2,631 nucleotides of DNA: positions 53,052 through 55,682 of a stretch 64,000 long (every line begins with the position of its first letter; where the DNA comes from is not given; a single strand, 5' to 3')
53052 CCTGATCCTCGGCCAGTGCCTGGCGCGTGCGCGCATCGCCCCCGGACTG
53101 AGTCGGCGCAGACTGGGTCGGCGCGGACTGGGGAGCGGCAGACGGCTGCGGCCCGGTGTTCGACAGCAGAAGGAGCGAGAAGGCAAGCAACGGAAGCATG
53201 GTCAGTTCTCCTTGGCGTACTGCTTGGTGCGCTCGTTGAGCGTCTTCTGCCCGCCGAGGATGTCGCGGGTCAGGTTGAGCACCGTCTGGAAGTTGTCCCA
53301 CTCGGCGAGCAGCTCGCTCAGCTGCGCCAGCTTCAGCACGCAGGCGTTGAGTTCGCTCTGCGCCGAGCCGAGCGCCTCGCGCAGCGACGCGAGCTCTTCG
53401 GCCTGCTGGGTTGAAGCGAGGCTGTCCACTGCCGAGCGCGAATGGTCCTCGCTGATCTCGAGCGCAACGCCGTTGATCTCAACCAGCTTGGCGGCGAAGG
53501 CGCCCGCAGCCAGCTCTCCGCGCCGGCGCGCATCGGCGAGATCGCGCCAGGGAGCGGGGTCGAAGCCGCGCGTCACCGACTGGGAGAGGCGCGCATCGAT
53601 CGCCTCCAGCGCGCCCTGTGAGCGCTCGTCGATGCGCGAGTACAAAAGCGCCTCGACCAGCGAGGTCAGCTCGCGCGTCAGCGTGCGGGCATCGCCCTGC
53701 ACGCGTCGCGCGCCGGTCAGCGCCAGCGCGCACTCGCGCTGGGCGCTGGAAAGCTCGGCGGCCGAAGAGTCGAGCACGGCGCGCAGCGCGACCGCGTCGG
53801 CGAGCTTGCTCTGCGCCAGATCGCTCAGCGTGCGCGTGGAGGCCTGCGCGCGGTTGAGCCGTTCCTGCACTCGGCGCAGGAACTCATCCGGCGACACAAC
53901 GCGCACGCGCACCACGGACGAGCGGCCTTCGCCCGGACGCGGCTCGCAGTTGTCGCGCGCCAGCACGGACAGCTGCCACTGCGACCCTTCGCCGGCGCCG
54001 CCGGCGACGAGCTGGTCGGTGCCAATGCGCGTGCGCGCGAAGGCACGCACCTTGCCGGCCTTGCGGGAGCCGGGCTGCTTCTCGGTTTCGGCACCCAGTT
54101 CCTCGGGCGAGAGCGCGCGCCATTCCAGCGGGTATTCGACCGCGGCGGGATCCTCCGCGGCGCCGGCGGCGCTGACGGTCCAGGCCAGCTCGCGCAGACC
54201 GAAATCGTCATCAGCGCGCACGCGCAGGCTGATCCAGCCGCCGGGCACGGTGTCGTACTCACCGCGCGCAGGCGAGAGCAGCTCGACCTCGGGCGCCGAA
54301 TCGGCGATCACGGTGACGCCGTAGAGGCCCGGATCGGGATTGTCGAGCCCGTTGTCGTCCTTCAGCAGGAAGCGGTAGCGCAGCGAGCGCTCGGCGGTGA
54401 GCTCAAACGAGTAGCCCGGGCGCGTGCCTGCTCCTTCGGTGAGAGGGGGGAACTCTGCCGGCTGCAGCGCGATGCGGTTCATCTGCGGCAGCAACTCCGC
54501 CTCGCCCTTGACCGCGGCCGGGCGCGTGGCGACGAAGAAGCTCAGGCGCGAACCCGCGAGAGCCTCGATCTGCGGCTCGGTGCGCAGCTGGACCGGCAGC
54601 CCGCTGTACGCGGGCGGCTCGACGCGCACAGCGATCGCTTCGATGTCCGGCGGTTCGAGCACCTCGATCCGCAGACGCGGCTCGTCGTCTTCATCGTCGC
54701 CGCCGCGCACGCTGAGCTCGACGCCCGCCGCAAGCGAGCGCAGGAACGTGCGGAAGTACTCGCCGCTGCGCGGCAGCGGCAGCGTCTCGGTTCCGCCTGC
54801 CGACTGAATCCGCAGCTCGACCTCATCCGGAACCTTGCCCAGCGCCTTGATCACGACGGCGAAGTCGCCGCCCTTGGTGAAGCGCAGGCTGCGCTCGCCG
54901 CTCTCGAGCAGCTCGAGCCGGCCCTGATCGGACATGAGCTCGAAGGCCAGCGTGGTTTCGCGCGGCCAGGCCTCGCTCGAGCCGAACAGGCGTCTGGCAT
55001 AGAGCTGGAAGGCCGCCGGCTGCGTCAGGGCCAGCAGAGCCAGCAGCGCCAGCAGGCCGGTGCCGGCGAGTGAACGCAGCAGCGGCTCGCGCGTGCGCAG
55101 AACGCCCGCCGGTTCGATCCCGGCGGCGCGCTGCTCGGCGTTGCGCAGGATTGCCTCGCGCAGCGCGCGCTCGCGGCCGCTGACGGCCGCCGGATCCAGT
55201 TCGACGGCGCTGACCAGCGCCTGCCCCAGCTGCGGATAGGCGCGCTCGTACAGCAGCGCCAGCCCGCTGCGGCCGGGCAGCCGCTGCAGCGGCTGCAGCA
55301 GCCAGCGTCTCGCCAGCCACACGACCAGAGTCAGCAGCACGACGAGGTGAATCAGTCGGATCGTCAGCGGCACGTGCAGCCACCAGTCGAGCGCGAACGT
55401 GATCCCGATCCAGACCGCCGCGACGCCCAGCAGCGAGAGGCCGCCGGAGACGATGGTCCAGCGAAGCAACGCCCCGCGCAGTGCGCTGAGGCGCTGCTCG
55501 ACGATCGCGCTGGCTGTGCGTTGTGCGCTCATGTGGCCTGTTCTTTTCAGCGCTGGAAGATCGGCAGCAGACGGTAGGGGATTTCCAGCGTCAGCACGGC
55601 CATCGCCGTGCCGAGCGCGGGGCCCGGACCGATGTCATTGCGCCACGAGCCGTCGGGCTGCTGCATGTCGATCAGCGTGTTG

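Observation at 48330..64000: Operon of at least 8 translationally coupled envelope genes with no assignable enzymology: best candidate for an undescribed system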

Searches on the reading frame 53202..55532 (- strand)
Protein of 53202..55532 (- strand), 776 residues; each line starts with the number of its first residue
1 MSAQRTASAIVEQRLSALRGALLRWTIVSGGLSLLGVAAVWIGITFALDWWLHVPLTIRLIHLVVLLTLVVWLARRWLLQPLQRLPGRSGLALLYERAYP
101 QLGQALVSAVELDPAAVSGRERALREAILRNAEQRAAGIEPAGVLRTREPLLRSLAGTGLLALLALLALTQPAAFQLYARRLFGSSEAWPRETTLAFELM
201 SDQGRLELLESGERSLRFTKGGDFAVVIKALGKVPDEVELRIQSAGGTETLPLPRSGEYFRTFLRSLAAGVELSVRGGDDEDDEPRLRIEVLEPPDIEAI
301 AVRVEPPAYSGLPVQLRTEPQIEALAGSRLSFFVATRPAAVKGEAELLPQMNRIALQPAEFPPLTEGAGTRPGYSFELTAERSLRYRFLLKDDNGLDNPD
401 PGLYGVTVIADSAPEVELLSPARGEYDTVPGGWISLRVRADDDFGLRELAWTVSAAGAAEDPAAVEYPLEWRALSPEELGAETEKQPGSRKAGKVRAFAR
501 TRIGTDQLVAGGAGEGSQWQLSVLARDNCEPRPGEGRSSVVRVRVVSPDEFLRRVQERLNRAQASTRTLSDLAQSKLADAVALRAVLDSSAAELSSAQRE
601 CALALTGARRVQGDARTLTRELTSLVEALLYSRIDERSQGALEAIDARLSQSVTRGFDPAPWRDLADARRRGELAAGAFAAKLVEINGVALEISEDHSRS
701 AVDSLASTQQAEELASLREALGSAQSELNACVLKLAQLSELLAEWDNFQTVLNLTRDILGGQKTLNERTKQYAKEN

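Call 4: search_protein_families(library=pfam, proteins=[window:53202-55532:-], max_evalue=0.01)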
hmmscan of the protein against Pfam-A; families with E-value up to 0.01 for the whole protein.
window:53202-55532:- (776 aa): 0 families

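Call 5: search_protein_families(library=ncbifam, proteins=[window:53202-55532:-], max_evalue=0.01)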
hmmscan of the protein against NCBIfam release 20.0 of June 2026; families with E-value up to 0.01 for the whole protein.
window:53202-55532:- (776 aa): 0 families

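Call 11: find_homologous_proteins(query=window:53202-55532:-, max_evalue=0.00001)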
Query window:53202-55532:- (776 aa): 73 proteins with E <= 0.00001 among 8000 candidates.
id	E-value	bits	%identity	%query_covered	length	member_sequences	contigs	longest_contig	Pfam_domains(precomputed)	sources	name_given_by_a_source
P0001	0.0e+0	1603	96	100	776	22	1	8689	-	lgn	-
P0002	0.0e+0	1165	73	100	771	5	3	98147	-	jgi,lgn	-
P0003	1.1e-229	783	53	99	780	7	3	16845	-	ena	-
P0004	2.2e-229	782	53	99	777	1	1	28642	-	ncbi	-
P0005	4.1e-228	777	53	99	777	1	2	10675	-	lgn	-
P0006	1.5e-224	766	51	99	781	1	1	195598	-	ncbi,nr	ncbi:MAG: hypothetical protein IPJ19_20480 [Planctomycetes bacterium]|nr:hypothetical protein [Planc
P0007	1.8e-222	759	52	99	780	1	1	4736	-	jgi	jgi:hypothetical protein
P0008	3.1e-222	758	52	99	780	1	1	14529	-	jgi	jgi:hypothetical protein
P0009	1.6e-221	756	51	99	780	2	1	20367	-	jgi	-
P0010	2.3e-185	636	45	98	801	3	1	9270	-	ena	-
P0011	1.7e-183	630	46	98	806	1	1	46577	-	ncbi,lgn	-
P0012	6.6e-182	625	47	94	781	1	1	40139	-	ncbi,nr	ncbi:MAG: hypothetical protein JNK02_00715 [Planctomycetes bacterium]|nr:hypothetical protein [Planc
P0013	5.7e-178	612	45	94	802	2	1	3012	-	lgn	-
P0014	3.1e-164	566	43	98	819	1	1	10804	-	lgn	-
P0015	9.9e-163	561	43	98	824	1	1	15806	-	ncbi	-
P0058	5.8e-62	228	36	58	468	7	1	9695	PF13779.12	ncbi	ncbi:MAG: hypothetical protein ACJAVJ_001209, partial [Planctomycetota bacterium]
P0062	8.2e-48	181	30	90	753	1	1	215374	-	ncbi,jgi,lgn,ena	-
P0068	8.1e-19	85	29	55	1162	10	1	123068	-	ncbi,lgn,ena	-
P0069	1.2e-17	82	26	93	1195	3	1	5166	-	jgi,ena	-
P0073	2.7e-6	44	25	57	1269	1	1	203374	-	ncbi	ncbi:MAG: hypothetical protein ACJ8C4_19990 [Gemmataceae bacterium]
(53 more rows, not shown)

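Call 13: search_protein_families(library=pfam, alignment_id=A1, max_evalue=0.01)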
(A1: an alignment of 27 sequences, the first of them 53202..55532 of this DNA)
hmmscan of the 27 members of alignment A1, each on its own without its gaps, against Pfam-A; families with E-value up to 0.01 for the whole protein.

A. member 1, window:53202-55532:- (776 aa): 0 families

B. families by the number of members that match (of 27 scanned): 3 families
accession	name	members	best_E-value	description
PF13779.11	DUF4175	2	5.9e-10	Domain of unknown function (DUF4175)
PF14712.11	Snapin_Pallidin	1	0.00094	Snapin/Pallidin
PF17957.7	Big_7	1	0.0035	Bacterial Ig domain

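Call 16: find_related_loci(query=A2, collection=genome_contigs, flank=10000)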
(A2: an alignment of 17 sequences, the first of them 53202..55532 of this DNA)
Query A2 (776 aa) in genome_contigs; peptide patterns used: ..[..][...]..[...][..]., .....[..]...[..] (x = any residue, [..] = any of these).
177 stretches matched a pattern; 150 encode a relative of the query (tblastn E <= 1e-3); the best 80 are kept; 80 distinct loci.
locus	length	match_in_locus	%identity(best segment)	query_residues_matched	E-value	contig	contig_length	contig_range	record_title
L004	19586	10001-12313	72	1-776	0e+0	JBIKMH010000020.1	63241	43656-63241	MAG: Planctomycetota bacterium isolate ME2014-08-31_3300042860_group5_bin7 Rohwer_bin1775_scaffold_199_c1, whole genome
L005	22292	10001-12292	51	11-776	0e+0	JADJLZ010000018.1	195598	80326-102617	MAG: Planctomycetota bacterium isolate EsbW_18-Q3-R4-48_BAT3C.505 tig00010119-10-1953870, whole genome shotgun sequence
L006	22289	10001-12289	52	11-776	0e+0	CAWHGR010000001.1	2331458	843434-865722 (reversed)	MAG: uncultured Planctomycetota bacterium isolate MFD02134.bin.2.236 genome assembly, contig: contig_10163, whole genome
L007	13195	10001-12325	45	18-776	0e+0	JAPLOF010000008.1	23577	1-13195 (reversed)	MAG: Planctomycetota bacterium isolate LacPavin_0920_WC90_MAG_71_14 LacPavin_0920_WC90_scaffold_1403776, whole genome sh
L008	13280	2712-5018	44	13-776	2e-180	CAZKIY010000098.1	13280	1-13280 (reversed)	MAG TPA_asm: uncultured Planctomycetaceae bacterium isolate SRP128246_co1_341 genome assembly, contig: NODE_10954_length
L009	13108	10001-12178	47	49-776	2e-178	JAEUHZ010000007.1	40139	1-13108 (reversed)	MAG: Planctomycetota bacterium isolate new MAG-30 k141_1079034, whole genome shotgun sequence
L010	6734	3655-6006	45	7-776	1e-175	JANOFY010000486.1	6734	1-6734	MAG: Planctomycetota bacterium isolate SOY_64_metabat_33_sub SOY_64_k141_1372952, whole genome shotgun sequence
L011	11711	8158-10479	44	11-776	2e-172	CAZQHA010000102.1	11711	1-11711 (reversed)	MAG TPA_asm: uncultured Planctomycetaceae bacterium isolate SRP287051_co1_201 genome assembly, contig: NODE_7219_length_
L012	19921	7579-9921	43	15-776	6e-172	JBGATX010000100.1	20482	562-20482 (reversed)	MAG: Planctomycetota bacterium isolate MAG_AAO_H10.88 AAOH10-88_opera_contig_8097, whole genome shotgun sequence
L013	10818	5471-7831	44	4-776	9e-171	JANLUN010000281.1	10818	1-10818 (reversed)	MAG: Planctomycetota bacterium isolate OTE_25_concoct_112_sub OTE_25_k141_2729365, whole genome shotgun sequence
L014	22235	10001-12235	45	46-776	2e-168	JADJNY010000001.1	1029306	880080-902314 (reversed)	MAG: Planctomycetota bacterium isolate Fred_18-Q3-R57-64_BAT3C.229 tig00002613-10-10276060, whole genome shotgun sequenc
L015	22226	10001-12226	45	46-776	6e-168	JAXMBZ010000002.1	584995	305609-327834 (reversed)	MAG: Planctomycetota bacterium isolate STL-PLA49 C2.167.fa-2, whole genome shotgun sequence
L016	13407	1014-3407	43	18-776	3e-166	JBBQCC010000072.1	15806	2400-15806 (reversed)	MAG: Planctomycetota bacterium isolate Co_metawrap_1282 Cmw_1282_k141_8140427_length_15806_cov_10.0000, whole genome sho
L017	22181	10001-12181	46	44-774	9e-165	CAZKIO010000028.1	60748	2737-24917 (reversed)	MAG TPA_asm: uncultured Planctomycetaceae bacterium isolate SRP287453_co1_19 genome assembly, contig: NODE_724_length_60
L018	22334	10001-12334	41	11-773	8e-162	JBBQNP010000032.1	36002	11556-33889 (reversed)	MAG: Planctomycetota bacterium isolate Co_metawrap_274 Cmw_274_k141_26352104_length_36002_cov_9.9990, whole genome shotg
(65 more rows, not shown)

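Call 20: search_protein_families(library=pfam, proteins=[window:53202-55532:-, P0058, P0068, P0073, P0069], max_evalue=10)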
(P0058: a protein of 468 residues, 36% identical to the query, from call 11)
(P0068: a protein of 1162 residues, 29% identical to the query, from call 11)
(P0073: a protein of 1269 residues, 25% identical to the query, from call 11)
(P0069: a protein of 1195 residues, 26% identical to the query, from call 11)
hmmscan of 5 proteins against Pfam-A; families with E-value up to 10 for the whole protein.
window:53202-55532:- (776 aa): 1 family
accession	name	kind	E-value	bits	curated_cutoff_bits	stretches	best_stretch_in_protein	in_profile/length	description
PF06170.17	DUF983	-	5.5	7.8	22.6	0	34-69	38-73/85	Protein of unknown function (DUF983)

P0058 (468 aa): 1 family
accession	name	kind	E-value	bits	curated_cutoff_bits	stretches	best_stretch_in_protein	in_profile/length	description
PF13779.11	DUF4175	-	2.4e-08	32.9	27.3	2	312-466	185-315/825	Domain of unknown function (DUF4175)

P0068 (1162 aa): 6 families
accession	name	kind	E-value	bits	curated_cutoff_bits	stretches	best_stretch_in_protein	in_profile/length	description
PF13779.11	DUF4175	-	5.9e-10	38.3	27.3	2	282-438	180-329/825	Domain of unknown function (DUF4175)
PF06169.17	DUF982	-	0.065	13.7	22.2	1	591-639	11-59/73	Protein of unknown function (DUF982)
PF11155.13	DUF2935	-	0.67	11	24.4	0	1051-1093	34-76/121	Domain of unknown function (DUF2935)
PF15384.11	PAXX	-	1.8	8.6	25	1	966-1023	112-168/194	PAXX, PAralog of XRCC4 and XLF, also called C9orf142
PF20400.3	BAR_4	-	5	7.3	27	1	557-627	107-177/192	BAR-like domain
PF18677.6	ArnB_C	-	7.1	7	26.3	1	728-762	26-60/72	Archaellum regulatory network B, C-terminal domain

P0073 (1269 aa): 2 families
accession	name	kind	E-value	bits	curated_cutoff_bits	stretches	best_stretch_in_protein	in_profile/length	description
PF13781.11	DoxX_3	-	0.19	12.7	25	1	37-88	40-91/102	DoxX-like family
PF05823.17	Gp-FAR-1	-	0.59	11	29.2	1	783-824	36-77/149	Nematode fatty acid retinoid binding protein (Gp-FAR-1)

P0069 (1195 aa): 3 families
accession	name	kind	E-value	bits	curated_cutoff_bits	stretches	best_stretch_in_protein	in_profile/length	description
PF10504.14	DUF2452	-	0.24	11.3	25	1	930-999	27-88/156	Protein of unknown function (DUF2452)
PF17957.7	Big_7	-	0.27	12.3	24.1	1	384-420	1-37/70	Bacterial Ig domain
PF24164.1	TMP_N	-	8.3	7.4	27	1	852-902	26-74/82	Tape measure protein N-terminal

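Call 22: find_encoding_contigs(protein=P0073, flank=10000, max_places=2)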
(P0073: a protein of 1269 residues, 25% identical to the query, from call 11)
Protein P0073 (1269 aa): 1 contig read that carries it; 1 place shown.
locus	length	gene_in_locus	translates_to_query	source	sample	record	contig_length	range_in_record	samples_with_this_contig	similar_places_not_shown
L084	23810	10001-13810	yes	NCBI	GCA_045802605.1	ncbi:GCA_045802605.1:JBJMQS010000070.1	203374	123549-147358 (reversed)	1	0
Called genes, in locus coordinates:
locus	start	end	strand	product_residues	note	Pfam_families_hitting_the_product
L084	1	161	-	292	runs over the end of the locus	PF01063:Aminotran_4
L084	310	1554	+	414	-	PF07719:TPR_2 (faint), PF07721:TPR_4 (faint), PF13176:TPR_7 (faint), PF13181:TPR_8 (faint), PF13424:TPR_12 (weak), PF13428:TPR_14 (faint), PF13432:TPR_16 (weak), PF14559:TPR_19 (weak)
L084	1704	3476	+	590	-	PF02771:Acyl-CoA_dh_N, PF02770:Acyl-CoA_dh_M, PF00441:Acyl-CoA_dh_1, PF08028:Acyl-CoA_dh_2, PF21343:ACAD9-ACADV_C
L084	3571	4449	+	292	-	PF01882:DUF58, PF13519:VWA_2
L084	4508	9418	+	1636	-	PF07584:BatA, PF13519:VWA_2, PF00092:VWA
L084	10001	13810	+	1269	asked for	-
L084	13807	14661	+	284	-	-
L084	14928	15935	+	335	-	PF00432:Prenyltrans (faint), PF13243:SQHop_cyclase_C (faint), PF13249:SQHop_cyclase_N (faint)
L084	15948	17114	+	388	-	PF00155:Aminotran_1_2, PF01041:DegT_DnrJ_EryC1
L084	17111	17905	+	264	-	PF05050:Methyltransf_21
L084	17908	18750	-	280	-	PF00535:Glycos_transf_2 (weak)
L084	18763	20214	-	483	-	PF00171:Aldedh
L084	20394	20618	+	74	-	PF09720:Unstab_antitox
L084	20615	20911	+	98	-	PF05016:ParE_toxin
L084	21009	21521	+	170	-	PF02082:Rrf2, PF09339:HTH_IclR (faint)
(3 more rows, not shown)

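Call 23: find_encoding_contigs(protein=P0068, flank=10000, max_places=2)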
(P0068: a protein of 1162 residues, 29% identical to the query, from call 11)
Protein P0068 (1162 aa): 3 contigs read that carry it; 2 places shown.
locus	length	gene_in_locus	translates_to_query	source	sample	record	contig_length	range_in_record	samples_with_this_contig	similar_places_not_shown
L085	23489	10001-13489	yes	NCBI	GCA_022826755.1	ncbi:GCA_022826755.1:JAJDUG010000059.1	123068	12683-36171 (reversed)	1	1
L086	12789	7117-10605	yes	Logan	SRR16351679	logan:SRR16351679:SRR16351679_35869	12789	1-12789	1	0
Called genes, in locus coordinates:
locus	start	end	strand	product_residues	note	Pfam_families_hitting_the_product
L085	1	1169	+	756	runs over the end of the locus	PF07090:GATase1_like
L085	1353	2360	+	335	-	-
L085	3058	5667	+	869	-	PF13174:TPR_6 (faint), PF00515:TPR_1 (faint), PF07719:TPR_2 (faint), PF12895:ANAPC3 (faint), PF13181:TPR_8 (faint), PF13414:TPR_11 (faint), PF13424:TPR_12 (faint), PF13485:Peptidase_MA_2 (weak), +10 more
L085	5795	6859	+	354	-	PF00493:MCM (faint), PF20030:bpMoxR, PF07726:AAA_3, PF07728:AAA_5, PF17863:AAA_lid_2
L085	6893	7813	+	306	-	PF01882:DUF58, PF05762:VWA_CoxE (faint), PF13519:VWA_2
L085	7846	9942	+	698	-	PF07584:BatA, PF13519:VWA_2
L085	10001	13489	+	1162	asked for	-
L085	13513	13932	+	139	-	-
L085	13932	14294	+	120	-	-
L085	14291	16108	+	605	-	PF13941:MutL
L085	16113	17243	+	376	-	-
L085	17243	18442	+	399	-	PF20539:DUF6754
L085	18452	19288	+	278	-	-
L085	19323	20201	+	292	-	-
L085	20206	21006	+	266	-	-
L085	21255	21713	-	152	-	PF03745:DUF309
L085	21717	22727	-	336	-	PF00044:Gp_dh_N, PF02800:Gp_dh_C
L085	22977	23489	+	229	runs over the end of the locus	PF00702:Hydrolase (weak), PF12710:HAD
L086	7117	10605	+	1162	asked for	-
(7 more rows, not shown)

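Call 24: find_encoding_contigs(protein=P0062, flank=10000, max_places=2)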
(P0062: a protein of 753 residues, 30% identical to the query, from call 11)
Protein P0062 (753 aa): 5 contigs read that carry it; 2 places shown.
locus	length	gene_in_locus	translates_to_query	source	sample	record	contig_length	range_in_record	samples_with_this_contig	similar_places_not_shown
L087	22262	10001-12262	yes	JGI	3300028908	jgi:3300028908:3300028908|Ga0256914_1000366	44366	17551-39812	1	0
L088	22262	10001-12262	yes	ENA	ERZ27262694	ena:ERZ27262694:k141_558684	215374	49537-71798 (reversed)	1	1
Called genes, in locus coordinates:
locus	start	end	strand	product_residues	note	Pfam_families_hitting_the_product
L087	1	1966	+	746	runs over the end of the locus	PF07584:BatA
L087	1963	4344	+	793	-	-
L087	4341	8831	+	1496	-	PF14559:TPR_19 (faint), PF01011:PQQ (faint), PF13360:PQQ_2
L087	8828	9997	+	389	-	PF00432:Prenyltrans (weak), PF13243:SQHop_cyclase_C (faint), PF13249:SQHop_cyclase_N (faint), PF09492:Pec_lyase (faint)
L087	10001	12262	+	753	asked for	-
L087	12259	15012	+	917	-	-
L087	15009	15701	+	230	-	-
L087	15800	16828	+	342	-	PF13243:SQHop_cyclase_C (weak)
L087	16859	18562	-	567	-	PF07969:Amidohydro_3, PF01979:Amidohydro_1 (weak)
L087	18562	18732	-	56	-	-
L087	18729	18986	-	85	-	PF09383:NIL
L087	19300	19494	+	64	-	-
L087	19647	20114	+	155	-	-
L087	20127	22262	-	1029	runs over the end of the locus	PF02811:PHP, PF07733:DNA_pol3_alpha, PF17657:DNA_pol3_finger, PF12836:HHH_3 (weak), PF14579:HHH_6, PF01336:tRNA_anti-codon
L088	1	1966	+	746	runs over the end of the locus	PF07584:BatA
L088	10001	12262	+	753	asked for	-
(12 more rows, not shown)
